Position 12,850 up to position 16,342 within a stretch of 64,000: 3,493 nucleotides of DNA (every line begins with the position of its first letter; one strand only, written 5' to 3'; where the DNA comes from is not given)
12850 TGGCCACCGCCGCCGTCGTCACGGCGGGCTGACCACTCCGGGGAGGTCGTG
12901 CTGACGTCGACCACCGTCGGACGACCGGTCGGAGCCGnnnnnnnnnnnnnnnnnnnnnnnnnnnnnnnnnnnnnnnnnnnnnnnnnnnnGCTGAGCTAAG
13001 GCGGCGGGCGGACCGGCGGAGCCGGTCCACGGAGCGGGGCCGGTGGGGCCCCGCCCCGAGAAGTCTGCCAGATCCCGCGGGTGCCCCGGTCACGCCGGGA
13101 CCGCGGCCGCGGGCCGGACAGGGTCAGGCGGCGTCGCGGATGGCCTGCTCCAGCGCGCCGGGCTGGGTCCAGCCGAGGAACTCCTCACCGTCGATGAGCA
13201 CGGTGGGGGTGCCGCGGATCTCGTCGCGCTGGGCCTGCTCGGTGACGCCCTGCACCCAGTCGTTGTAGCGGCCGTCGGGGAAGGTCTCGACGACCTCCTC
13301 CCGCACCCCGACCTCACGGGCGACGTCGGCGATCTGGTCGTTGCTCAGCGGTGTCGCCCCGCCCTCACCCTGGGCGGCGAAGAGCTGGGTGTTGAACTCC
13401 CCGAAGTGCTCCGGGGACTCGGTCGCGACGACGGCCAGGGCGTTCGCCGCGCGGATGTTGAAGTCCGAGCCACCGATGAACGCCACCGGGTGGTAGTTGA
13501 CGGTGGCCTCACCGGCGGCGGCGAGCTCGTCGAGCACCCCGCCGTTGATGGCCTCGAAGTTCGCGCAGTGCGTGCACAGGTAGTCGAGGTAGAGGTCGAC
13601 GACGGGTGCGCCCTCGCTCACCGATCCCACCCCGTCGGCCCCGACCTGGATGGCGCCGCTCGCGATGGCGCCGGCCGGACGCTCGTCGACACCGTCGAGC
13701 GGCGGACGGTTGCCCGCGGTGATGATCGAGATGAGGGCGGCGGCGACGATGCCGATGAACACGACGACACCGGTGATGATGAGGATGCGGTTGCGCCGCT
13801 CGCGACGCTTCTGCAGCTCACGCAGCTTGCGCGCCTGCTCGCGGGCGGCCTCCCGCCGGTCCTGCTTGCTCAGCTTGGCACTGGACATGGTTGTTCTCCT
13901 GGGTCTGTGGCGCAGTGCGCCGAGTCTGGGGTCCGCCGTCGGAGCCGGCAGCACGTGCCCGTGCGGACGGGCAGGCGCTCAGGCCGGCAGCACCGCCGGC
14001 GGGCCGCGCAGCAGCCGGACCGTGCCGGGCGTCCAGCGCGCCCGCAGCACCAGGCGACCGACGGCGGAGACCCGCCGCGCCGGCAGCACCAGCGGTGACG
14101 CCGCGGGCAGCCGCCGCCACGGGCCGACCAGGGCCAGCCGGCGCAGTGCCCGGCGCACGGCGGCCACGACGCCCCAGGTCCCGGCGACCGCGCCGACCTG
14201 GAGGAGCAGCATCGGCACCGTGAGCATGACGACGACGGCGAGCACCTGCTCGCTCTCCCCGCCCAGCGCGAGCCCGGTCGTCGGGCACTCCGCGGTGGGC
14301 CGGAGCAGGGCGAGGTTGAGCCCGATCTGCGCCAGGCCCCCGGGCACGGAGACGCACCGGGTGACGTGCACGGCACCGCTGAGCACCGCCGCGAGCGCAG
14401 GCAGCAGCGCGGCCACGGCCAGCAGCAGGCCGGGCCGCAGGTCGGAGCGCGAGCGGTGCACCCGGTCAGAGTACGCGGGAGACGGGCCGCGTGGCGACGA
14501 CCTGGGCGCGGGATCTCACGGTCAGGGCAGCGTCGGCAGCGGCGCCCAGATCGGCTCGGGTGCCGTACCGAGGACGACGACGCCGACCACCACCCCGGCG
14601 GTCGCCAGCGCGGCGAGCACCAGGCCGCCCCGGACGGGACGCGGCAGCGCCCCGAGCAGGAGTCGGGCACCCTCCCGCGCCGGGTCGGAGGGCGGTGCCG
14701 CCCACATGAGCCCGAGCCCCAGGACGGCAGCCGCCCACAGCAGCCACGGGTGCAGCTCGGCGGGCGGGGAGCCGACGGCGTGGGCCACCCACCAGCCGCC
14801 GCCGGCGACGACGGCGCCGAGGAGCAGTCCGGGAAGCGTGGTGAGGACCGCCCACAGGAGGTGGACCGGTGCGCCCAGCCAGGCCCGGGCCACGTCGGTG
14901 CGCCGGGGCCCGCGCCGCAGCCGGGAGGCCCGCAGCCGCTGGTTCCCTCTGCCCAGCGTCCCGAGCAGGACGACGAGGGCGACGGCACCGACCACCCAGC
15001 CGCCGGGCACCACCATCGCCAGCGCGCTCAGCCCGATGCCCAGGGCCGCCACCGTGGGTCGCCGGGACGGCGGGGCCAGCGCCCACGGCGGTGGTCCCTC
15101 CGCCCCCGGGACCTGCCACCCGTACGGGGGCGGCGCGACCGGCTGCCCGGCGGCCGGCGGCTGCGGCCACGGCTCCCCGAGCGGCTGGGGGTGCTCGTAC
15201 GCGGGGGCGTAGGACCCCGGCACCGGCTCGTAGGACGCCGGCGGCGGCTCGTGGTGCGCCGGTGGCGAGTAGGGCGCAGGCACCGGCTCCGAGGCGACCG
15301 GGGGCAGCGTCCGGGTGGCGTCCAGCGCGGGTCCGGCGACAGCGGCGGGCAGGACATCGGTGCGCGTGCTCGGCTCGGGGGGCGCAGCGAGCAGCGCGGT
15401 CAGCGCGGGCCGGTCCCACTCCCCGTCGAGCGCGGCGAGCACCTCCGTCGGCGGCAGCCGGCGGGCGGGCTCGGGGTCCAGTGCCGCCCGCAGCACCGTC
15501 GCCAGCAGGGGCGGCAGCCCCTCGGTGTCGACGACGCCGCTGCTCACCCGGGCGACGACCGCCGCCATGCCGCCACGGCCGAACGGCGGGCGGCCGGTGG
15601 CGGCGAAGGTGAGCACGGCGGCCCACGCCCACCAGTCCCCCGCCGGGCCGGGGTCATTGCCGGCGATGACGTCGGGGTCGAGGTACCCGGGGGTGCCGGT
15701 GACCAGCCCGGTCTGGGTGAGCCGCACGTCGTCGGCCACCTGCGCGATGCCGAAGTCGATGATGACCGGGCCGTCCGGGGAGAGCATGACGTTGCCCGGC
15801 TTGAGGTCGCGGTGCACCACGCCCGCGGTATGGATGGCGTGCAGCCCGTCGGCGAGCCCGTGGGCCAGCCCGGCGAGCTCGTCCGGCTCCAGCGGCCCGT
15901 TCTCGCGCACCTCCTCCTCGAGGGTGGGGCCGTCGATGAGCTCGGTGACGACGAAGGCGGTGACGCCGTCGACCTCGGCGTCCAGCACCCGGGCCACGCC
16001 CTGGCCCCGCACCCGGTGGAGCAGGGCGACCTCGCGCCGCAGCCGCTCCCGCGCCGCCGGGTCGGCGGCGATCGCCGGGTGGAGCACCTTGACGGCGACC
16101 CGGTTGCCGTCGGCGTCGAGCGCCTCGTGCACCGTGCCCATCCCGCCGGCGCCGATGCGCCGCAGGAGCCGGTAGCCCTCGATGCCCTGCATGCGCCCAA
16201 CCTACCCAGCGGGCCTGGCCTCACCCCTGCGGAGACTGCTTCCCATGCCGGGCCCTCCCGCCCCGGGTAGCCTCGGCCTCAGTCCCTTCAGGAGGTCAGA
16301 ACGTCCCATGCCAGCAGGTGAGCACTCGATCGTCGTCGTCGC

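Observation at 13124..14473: Candidate ribosome-arrest leader (two Cys, RGPP) controlling a DsbA-family gene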

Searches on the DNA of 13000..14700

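Call 58: search_rna_families(source=window, start=13000, end=14700, threshold=evalue, max_evalue=1)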
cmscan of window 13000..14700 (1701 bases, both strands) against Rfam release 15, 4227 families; matches with E-value up to 1: 0.
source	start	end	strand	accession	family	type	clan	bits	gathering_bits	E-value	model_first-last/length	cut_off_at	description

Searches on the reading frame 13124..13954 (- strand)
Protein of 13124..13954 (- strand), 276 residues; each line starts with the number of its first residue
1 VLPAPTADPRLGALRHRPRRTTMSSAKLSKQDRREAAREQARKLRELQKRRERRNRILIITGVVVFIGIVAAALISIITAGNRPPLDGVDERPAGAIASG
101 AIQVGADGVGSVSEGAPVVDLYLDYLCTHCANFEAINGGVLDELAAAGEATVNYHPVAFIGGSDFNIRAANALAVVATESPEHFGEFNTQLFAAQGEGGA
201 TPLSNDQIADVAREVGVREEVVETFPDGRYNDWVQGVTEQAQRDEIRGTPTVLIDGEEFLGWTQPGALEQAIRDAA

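Call 3: search_protein_families(library=pfam, proteins=[window:13124-13954:-], max_evalue=0.1)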
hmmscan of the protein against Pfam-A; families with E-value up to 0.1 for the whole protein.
window:13124-13954:- (276 aa): 2 families
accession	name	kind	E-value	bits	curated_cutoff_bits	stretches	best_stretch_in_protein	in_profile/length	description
PF13462.12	Thioredoxin_4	-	8e-18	65.6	23.2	1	115-272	12-163/165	Thioredoxin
PF01323.26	DSBA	-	3.7e-14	53.4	25.6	1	118-272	1-190/191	DSBA-like thioredoxin domain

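Call 4: search_protein_families(library=ncbifam, proteins=[window:13124-13954:-], max_evalue=0.1)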
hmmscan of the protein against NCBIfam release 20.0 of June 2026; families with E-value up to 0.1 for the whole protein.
window:13124-13954:- (276 aa): 4 families
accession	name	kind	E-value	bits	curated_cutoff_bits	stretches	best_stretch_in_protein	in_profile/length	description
NF041057.1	Rcas_1661_fam_Se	equivalog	2.4e-09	37.1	190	1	97-272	72-244/247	Rcas_1661 family thioredoxin-like (seleno)lipoprotein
NF047695.1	ThlDiSintDsbAHaem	equivalog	0.00031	20.2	290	1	117-256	41-175/206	thiol:disulfide interchange protein DsbA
NF049861.1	SCO2400_fam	subfamily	0.0074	16.9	55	1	21-73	62-115/136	SCO2400 family protein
NF008198.0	PRK10954.1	equivalog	0.051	13.3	279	1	114-257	36-176/207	thiol:disulfide interchange protein DsbA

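Call 44: search_solved_structures(query=window:13124-13888:-, max_evalue=0.001)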
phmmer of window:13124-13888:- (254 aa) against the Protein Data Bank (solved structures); distinct sequences matched with E-value up to 0.001: 10.
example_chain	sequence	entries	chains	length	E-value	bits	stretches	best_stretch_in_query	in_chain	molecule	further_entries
4z7x_A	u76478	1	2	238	2.4e-15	59.4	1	86-236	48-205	MdbA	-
4k6x_A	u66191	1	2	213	3.8e-15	58.8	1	91-252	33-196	Disulfide oxidoreductase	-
4ihu_A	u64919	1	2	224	4.7e-15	58.5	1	91-252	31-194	Isomerase DsbG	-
4jr4_A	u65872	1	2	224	6e-15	58.2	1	91-252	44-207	Possible conserved membrane or secreted protein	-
4jr6_A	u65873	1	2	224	2e-14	56.4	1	91-252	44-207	Possible conserved membrane or secreted protein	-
6bo0_A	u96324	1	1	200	1.4e-09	40.6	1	88-237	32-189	MdbA protein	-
5c00_A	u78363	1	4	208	4.6e-09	38.9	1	90-238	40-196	MdbA protein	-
3bci_A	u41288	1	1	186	5.9e-06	28.7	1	89-237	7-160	Disulfide bond protein A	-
3bd2_A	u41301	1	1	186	6.2e-06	28.7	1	89-237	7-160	Disulfide bond protein A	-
3bck_A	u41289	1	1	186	2.9e-05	26.5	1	89-237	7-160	Disulfide bond protein A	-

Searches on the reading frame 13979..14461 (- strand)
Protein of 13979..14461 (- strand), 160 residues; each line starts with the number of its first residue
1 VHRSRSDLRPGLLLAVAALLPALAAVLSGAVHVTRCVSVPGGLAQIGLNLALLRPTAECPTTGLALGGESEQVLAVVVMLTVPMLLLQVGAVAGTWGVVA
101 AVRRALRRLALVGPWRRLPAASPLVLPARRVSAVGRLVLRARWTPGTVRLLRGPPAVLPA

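Call 3: search_protein_families(library=pfam, proteins=[window:13979-14461:-], max_evalue=0.1)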
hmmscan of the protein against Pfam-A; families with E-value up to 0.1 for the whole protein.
window:13979-14461:- (160 aa): 1 family
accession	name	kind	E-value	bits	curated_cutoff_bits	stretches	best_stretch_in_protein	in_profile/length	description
PF21086.3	ACT_PSP_2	-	0.074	13.6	24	0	26-66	7-47/77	ACT domain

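Call 4: search_protein_families(library=ncbifam, proteins=[window:13979-14461:-], max_evalue=0.1)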
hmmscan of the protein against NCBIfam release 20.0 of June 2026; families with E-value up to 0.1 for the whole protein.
window:13979-14461:- (160 aa): 0 families

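Call 6: find_homologous_proteins(query=window:13979-14461:-, max_evalue=0.01)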
Query window:13979-14461:- (160 aa): 27 proteins with E <= 0.01 among 8000 candidates.
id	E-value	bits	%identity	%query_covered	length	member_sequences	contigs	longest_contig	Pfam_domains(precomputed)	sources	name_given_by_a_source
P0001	1.6e-87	310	99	100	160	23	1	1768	-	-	-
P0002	2.4e-72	260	84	100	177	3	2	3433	-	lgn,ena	-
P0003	6.0e-56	207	70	100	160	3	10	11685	-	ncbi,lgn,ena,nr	ncbi:MAG TPA: hypothetical protein VKZ83_07825 [Phototrophicaceae bacterium]|nr:hypothetical protein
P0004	1.9e-55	205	69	100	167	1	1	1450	-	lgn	-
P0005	2.5e-55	205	71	100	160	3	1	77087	-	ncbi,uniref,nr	ncbi:hypothetical protein [Georgenia satyanarayanai]|uniref:hypothetical protein n=1 Tax=Georgenia s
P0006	1.3e-54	203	69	100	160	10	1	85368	-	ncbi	ncbi:hypothetical protein [Georgenia sp. Marseille-Q6866]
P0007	1.8e-52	196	69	100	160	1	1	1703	-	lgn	-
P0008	2.5e-52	195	70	100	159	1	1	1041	-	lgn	-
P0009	5.7e-52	194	68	100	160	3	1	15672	-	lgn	-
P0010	3.5e-51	192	68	100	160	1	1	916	-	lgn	-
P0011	4.3e-51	191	70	100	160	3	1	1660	-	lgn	-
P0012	5.4e-51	191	66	100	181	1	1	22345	-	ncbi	-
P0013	1.9e-48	183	64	100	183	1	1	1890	-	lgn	-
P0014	3.6e-48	182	68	83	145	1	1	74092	-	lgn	-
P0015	5.4e-48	181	65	100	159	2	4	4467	-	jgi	-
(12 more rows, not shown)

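Call 22: search_protein_representatives(alignment_id=A1)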
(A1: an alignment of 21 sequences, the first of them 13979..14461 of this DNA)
Query: 21 sequences, 160 profile positions. Proteins with E-value up to 0.001 (for the whole library): 123; up to 1e-10: 48; up to 1e-30: 2. The best 123 are listed.
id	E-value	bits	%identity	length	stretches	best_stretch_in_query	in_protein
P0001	2.9e-67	241.9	-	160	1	1-160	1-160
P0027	5.8e-53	195.4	-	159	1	2-160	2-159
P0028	3.3e-28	114.9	-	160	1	8-160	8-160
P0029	1.2e-26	109.8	-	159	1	7-159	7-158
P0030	1.1e-25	106.7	-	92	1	75-160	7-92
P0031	1.2e-20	90.3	-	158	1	8-160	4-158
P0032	9.3e-20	87.5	-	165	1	4-159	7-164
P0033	1.2e-19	87.1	-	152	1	11-158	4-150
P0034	1.9e-19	86.5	-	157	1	9-156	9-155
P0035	2.9e-18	82.6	-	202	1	8-160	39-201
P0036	4.3e-18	82.1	-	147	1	18-158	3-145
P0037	3.6e-17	79.0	-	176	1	13-158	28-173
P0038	3.7e-17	79.0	-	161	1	4-157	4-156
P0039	1.4e-16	77.1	-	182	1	3-160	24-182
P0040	2.9e-16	76.1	-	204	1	29-160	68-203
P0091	1.5e-08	51.0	-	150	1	15-158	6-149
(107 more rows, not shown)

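Call 33: predict_structure(alignment_id=A1)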
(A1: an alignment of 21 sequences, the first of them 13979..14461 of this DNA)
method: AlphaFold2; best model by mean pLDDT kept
length: 160 residues; sequences in the alignment: 21
mean_pLDDT: 55.2   pTM: 0.25
mean pLDDT of the five models: 55.2, 52.9, 52.1, 50.4, 49.0
residues with pLDDT >= 90: 0; 70-90: 34; 50-70: 56; < 50: 70
segments of 3 or more residues with pLDDT < 50: 1-6, 29-34, 42-45, 47-56, 59-70, 131-153, 157-160
pLDDT, mean of each block of 10 residues (from residue 1): 48 59 54 49 47 46 43 65 76 76 78 60 52 42 41 47
secondary structure, 60 per line:
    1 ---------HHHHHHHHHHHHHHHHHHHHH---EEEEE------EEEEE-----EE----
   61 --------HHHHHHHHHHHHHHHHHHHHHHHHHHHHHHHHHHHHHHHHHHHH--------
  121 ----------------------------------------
elements in order: H10-30 E34-38 E45-49 H69-112

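Call 35: find_homologous_proteins(query=A3, max_evalue=0.001)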
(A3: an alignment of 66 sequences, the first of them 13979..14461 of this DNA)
Query A3 (66 sequences) (160 aa, profile of the alignment): 44 proteins with E <= 0.001 among 8000 candidates.
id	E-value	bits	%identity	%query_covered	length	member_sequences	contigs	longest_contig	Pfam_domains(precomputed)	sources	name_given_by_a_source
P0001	1.9e-33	134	99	100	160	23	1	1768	-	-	-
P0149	8.2e-33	132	52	28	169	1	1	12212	-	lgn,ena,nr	nr:hypothetical protein [uncultured Actinotalea sp.]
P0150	1.4e-32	131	52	28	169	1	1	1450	-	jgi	jgi:hypothetical protein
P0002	2.0e-32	130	84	100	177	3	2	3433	-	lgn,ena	-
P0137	2.6e-31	127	33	32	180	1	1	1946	-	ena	-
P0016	2.8e-31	127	67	83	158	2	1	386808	-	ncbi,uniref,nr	ncbi:hypothetical protein [Georgenia sp. H159]|uniref:hypothetical protein n=1 Tax=Georgenia sp. H15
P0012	1.3e-30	125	66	100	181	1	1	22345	-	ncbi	-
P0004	1.3e-30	124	69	100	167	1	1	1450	-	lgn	-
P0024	1.4e-30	124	55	100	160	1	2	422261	-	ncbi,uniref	ncbi:hypothetical protein [Georgenia wangjunii]|uniref:hypothetical protein n=1 Tax=Georgenia wangju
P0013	1.4e-30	124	64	100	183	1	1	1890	-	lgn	-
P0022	1.7e-30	124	57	100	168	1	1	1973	-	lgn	-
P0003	3.7e-30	123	70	100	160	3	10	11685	-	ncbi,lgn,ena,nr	ncbi:MAG TPA: hypothetical protein VKZ83_07825 [Phototrophicaceae bacterium]|nr:hypothetical protein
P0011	1.6e-29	121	70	100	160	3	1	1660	-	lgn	-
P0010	2.2e-29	120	68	100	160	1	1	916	-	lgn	-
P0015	5.0e-29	119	65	100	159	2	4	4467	-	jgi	-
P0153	5.8e-26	109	33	81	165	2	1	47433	-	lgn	-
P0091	5.5e-25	106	49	29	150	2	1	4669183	-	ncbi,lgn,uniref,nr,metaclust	ncbi:hypothetical protein Bcav_0798 [Beutenbergia cavernae DSM 12333]|uniref:Uncharacterized protein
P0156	2.5e-23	101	40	38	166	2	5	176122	-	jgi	-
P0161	5.5e-20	90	38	38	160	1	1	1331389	-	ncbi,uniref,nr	ncbi:hypothetical protein [Cellulomonas edaphi]|uniref:Uncharacterized protein n=1 Tax=Cellulomonas 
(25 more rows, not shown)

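Call 36: find_encoding_contigs(protein=P0091, flank=3000, max_places=1)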
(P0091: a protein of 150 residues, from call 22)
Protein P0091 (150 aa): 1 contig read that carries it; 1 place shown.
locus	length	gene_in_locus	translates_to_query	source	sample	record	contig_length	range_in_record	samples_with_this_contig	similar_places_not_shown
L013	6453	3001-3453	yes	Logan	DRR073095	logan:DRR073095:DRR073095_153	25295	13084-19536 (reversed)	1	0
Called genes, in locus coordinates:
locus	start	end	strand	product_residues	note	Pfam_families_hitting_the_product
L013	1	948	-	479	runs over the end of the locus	PF00982:Glyco_transf_20, PF00534:Glycos_transf_1 (faint)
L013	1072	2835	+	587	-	PF00069:Pkinase, PF03109:ABC1 (faint), PF07714:PK_Tyr_Ser-Thr, PF01636:APH (weak)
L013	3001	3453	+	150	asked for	-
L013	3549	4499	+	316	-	PF13462:Thioredoxin_4, PF01323:DSBA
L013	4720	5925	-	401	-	PF22177:PBP1_XylR, PF13377:Peripla_BP_3, PF12833:HTH_18, PF00165:HTH_AraC (weak)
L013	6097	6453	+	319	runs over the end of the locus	PF00528:BPD_transp_1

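Call 37: find_encoding_contigs(protein=P0161, flank=3000, max_places=1)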
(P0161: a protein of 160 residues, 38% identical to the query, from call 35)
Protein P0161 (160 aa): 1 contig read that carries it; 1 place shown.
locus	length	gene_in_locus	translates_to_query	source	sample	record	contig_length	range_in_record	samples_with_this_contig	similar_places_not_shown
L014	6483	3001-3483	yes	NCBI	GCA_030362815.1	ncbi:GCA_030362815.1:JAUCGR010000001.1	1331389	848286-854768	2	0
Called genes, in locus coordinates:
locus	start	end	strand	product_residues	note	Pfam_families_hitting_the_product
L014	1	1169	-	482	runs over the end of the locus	PF00982:Glyco_transf_20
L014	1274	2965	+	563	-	PF00069:Pkinase, PF03109:ABC1 (faint), PF07714:PK_Tyr_Ser-Thr, PF19974:TCAD9 (weak), PF01163:RIO1 (faint), PF01636:APH (weak)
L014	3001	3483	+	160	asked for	-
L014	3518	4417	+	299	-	PF13462:Thioredoxin_4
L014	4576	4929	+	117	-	PF09966:DUF2200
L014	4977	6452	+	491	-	PF01011:PQQ (faint), PF13360:PQQ_2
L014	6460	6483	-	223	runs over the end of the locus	PF00072:Response_reg, PF00196:GerE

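Call 38: find_encoding_contigs(protein=P0149, flank=3000, max_places=1)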
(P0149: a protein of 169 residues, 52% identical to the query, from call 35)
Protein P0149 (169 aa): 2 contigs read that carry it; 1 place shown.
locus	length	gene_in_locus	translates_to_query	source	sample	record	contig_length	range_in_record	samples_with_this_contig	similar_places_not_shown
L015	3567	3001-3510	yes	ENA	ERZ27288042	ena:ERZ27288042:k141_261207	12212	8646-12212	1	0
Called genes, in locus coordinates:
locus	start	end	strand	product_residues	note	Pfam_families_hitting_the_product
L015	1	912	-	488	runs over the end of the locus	PF00982:Glyco_transf_20, PF00534:Glycos_transf_1 (faint)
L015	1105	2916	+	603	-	PF00069:Pkinase, PF03109:ABC1 (faint), PF07714:PK_Tyr_Ser-Thr, PF01163:RIO1 (weak)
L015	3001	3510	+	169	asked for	-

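Call 39: find_encoding_contigs(protein=P0153, flank=3000, max_places=1)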
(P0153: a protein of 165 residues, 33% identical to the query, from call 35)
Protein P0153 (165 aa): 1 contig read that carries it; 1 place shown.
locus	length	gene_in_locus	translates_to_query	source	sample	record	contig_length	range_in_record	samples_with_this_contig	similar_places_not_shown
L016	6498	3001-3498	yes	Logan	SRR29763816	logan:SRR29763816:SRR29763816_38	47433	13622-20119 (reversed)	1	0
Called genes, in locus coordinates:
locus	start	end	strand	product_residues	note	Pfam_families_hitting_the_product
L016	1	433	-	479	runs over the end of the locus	PF00982:Glyco_transf_20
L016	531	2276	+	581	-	PF00069:Pkinase, PF01636:APH (faint), PF03109:ABC1 (faint), PF07714:PK_Tyr_Ser-Thr, PF01163:RIO1 (weak)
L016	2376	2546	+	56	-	-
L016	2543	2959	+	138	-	-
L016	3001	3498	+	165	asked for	-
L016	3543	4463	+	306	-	PF13462:Thioredoxin_4, PF01323:DSBA (weak)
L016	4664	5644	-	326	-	-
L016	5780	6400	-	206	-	-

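Call 40: find_encoding_contigs(protein=P0156, flank=3000, max_places=1)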
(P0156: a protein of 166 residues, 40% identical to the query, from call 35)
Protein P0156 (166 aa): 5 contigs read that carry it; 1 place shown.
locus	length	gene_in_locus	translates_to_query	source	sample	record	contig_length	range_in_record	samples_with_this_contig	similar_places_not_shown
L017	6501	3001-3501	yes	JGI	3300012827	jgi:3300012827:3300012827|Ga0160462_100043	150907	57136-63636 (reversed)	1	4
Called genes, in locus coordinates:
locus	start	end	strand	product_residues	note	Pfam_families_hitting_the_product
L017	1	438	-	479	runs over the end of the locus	PF00982:Glyco_transf_20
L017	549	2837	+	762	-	PF00069:Pkinase, PF07714:PK_Tyr_Ser-Thr, PF01163:RIO1 (weak), PF03109:ABC1 (weak), PF01636:APH (weak)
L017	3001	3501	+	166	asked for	-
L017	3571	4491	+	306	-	PF13462:Thioredoxin_4, PF01323:DSBA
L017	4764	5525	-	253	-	PF01261:AP_endonuc_2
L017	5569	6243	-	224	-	PF00072:Response_reg, PF00196:GerE, PF08281:Sigma70_r4_2 (weak), PF13384:HTH_23 (weak)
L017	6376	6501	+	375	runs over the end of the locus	PF02518:HATPase_c (weak)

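Call 67: search_protein_families(library=pfam, alignment_id=A3, max_evalue=0.01)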
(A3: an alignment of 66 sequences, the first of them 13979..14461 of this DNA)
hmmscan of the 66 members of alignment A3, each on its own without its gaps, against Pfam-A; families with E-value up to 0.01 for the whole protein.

A. member 1, window:13979-14461:- (160 aa): 0 families

B. families by the number of members that match (of 66 scanned): 2 families
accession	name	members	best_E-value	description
PF19574.5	LolA_3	1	0.00024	Outer membrane lipoprotein carrier protein LolA-like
PF07219.19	HemY_N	1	0.0051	HemY protein N-terminus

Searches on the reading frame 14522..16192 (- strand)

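Call 3: search_protein_families(library=pfam, proteins=[window:14522-16192:-], max_evalue=0.1)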
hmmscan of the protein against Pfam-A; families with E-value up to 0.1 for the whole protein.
window:14522-16192:- (556 aa): 7 families
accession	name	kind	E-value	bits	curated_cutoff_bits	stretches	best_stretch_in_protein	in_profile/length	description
PF00069.31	Pkinase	-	1.6e-35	123.2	31.7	1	7-206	1-199/263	Protein kinase domain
PF07714.23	PK_Tyr_Ser-Thr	-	1.8e-18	67.2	23.1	1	9-247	3-250/258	Protein tyrosine and serine/threonine kinase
PF01636.29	APH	-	1.7e-10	41.5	23.2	2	123-154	168-201/239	Phosphotransferase enzyme family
PF03109.22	ABC1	-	2.5e-08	33.8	22.9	2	13-43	38-68/244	ABC1 atypical kinase-like domain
PF01163.29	RIO1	-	0.0004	20.5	22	1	51-148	55-149/187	RIO domain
PF19974.5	TCAD9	-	0.00063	19.5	40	1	113-147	288-321/429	Ternary complex associated domain 9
PF06293.20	Kdo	-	0.021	14.7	21.3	1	46-146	53-165/207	Lipopolysaccharide kinase (Kdo/WaaP) family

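Call 4: search_protein_families(library=ncbifam, proteins=[window:14522-16192:-], max_evalue=0.1)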
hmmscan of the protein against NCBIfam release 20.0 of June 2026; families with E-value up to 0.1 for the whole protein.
window:14522-16192:- (556 aa): 23 families
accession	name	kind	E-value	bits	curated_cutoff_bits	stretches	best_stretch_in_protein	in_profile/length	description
NF033483.0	PknB_PASTA_kin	equivalog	6.3e-48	164.2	450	1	7-214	9-217/563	Stk1 family PASTA domain-containing Ser/Thr kinase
NF053615.1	SerThrKinAfsKStmc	equivalog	6.3e-45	154.1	1300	1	5-255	13-264/809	protein serine/threonine kinase AfsK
NF038150.1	lanthi_synth_IV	equivalog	1.2e-33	116.5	650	1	17-269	201-460/851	class IV lanthionine synthetase LanL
NF052427.1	StpK7MSMEG_1200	equivalog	7.8e-31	107.2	900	1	6-207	8-212/601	serine/threonine protein kinase StpK7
TIGR03903.1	TOMM_kin_cyc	equivalog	3e-28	98.2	705.75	1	29-254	3-242/1267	TOMM system kinase/cyclase fusion protein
NF047741.1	antiphage_MADS6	equivalog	3.8e-27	95.1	460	2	104-261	299-463/612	methylation-associated defense system protein kinase MAD6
NF033442.0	BREX_PglW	equivalog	5e-20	70.9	990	1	5-212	512-719/1391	BREX system serine/threonine kinase PglW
NF038151.1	lanthi_synth_III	equivalog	7.9e-17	60.9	575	1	44-196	263-421/833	class III lanthionine synthetase LanKC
NF009651.0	PRK13184.1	equivalog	1.8e-13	49.4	839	1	5-246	2-277/932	serine/threonine-protein kinase PknD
TIGR03724.2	arch_bud32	equivalog_domain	3.3e-12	46.3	125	1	48-157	37-138/193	KEOPS complex kinase/ATPase Bud32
NF011463.0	PRK14879.1-4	equivalog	2.9e-11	43.2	188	1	37-155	52-165/237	Kae1-associated kinase Bud32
NF007174.0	PRK09605.1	equivalog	2.9e-09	35.9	447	1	48-156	380-479/535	bifunctional N(6)-L-threonylcarbamoyladenine synthase/serine/threonine protein kinase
NF011464.0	PRK14879.1-7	equivalog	3.1e-09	36.9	246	1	48-156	50-155/221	Kae1-associated kinase Bud32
NF011461.0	PRK14879.1-2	equivalog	4.2e-07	30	372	1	48-156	47-152/225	Kae1-associated kinase Bud32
TIGR01982.1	UbiB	equivalog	5.2e-07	28.6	487.55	2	81-150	234-303/436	2-polyprenylphenol 6-hydroxylase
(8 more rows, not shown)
